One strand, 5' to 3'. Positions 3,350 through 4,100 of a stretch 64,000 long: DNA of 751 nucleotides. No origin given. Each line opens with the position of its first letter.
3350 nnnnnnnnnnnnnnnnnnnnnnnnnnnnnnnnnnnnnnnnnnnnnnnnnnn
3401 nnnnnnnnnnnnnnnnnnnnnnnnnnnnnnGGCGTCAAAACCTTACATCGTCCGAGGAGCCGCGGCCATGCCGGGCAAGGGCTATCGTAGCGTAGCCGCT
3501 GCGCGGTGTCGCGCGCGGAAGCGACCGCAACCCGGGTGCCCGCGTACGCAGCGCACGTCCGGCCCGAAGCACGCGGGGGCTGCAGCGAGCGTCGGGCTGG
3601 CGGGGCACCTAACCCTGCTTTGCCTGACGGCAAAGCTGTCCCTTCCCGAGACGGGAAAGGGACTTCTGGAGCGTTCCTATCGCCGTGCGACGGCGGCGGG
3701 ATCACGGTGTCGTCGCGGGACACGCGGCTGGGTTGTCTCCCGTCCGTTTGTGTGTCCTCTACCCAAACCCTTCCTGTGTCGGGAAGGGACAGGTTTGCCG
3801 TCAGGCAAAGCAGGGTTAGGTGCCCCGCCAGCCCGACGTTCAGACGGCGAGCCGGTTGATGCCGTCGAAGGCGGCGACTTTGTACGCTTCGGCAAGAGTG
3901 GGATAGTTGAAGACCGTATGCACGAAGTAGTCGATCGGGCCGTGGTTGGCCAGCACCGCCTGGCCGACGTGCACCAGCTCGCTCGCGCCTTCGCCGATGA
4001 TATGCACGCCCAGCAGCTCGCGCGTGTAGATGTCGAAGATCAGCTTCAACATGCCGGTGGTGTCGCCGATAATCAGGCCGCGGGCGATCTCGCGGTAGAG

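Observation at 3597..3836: Family-1 MITE-like element (TIR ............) present in two or more copies in the window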

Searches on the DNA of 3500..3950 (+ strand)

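Call 18: search_rna_families(source=window, start=3500, end=3950, threshold=evalue, max_evalue=10, show_alignments=3)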
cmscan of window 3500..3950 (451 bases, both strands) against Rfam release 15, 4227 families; matches with E-value up to 10: 3.
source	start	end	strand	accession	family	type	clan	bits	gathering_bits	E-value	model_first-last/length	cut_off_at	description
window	3606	3659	-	RF01762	whalefall-1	Gene; sRNA;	-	26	37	0.00011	1-56/56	no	Whalefall-1 RNA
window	3822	3904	+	RF00144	mir-199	Gene; miRNA;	-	14.2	60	2.2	1-80/80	no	mir-199 microRNA precursor family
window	3504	3575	+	RF01531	TB10Cs3H1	Gene; snRNA; snoRNA; HACA-box;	-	13.5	40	9.6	3-56/62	no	Trypanosomatid snoRNA TB10Cs3H1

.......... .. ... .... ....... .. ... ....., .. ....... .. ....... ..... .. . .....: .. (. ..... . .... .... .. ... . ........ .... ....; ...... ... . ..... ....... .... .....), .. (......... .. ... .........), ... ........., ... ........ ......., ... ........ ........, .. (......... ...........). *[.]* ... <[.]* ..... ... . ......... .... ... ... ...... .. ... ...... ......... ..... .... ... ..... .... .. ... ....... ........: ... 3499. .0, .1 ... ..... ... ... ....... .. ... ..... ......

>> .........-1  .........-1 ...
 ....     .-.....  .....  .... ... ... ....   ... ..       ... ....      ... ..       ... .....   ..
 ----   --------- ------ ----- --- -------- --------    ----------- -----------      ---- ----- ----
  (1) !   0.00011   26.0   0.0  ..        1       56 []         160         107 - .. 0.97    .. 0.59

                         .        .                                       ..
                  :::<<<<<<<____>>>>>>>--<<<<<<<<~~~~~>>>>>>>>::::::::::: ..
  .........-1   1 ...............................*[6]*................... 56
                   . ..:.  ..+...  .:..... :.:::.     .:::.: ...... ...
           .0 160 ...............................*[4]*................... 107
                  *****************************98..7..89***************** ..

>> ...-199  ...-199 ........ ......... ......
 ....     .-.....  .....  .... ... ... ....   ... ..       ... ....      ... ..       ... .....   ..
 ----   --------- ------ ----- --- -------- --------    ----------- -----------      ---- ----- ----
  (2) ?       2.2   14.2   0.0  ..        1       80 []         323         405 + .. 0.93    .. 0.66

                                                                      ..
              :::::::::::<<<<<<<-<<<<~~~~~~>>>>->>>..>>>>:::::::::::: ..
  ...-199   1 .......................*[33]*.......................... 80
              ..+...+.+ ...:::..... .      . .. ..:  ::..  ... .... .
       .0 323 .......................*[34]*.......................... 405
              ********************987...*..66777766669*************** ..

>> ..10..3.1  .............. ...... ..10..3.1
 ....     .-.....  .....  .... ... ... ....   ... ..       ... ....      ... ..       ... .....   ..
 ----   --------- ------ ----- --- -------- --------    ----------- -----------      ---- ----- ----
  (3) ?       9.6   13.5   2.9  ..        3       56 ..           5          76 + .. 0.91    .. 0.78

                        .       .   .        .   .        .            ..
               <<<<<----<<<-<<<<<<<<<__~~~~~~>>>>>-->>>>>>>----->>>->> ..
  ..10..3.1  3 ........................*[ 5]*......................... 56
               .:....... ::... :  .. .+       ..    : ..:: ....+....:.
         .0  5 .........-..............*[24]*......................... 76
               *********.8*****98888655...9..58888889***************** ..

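Call 54: search_dna_similar(query=window:3586-3842:+, collection=plasmids, mode=distant, max_evalue=0.001, max_rows=30)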
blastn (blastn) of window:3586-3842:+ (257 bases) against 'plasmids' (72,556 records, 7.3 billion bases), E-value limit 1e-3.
No match.
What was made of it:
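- Tried and rejected: A distant search of the plasmid collection found nothing (call 54).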

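Call 86: build_rna_model(alignment_id=A3, structure=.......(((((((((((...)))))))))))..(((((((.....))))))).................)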
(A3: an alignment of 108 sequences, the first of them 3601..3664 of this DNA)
Model R1 built from alignment A3 (108 sequences, 70 columns); structure: as given.
model positions 64; base pairs 18; branch points 1; effective number of sequences 2.94; information 0.876 bits per position. Calibrated on 0.2 Mb of random sequence (short: E-values are rough).
structure used (alignment columns):
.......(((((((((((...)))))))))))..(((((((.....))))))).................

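Call 88: search_with_rna_model(model_id=R1, source=window, filters=off, max_evalue=10)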
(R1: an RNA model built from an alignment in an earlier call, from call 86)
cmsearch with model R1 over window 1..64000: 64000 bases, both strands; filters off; matches with E-value up to 10: 41.
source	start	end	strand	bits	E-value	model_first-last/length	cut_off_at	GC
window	3601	3664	-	83.7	3.6e-22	1-64/64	no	0.62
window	48567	48630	+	81.2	1.9e-21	1-64/64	no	0.69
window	3764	3827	+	81.1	1.9e-21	1-64/64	no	0.61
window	48404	48467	-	79.3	6.6e-21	1-64/64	no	0.62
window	24868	24929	-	58.1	7.4e-15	1-64/64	no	0.61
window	25058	25136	+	28.7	1.8e-06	3-58/64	no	0.68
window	48535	48595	-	24.5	2.8e-05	1-64/64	no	0.69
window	25058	25078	-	20.2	0.00046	5-25/64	no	0.71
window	48439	48517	+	17.4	0.003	1-64/64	no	0.7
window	3638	3663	+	15.6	0.0097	3-27/64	no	0.65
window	24905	24925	+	15.5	0.01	5-25/64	no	0.67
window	3768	3788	-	15.2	0.013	5-25/64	no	0.67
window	30723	30798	+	14.8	0.017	1-64/64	no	0.61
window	28952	29021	-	13.1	0.05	3-50/64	no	0.63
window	30698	30758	-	12.8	0.059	1-64/64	no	0.69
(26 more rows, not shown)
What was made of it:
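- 3601..3827 (+): Copy 1, conserved unit from CGGGG to CCCCG (A-side on the left). Model R1 ends at 3601-3664(-) with 83.7 bits and 3764-3827(+) with 81.1 bits (call 88).
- Checked: A covariance model of the end module, run over the whole window with filters off, finds exactly six ends, that is three elements (call 88):
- The window holds three copies in 64 kb (call 88).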
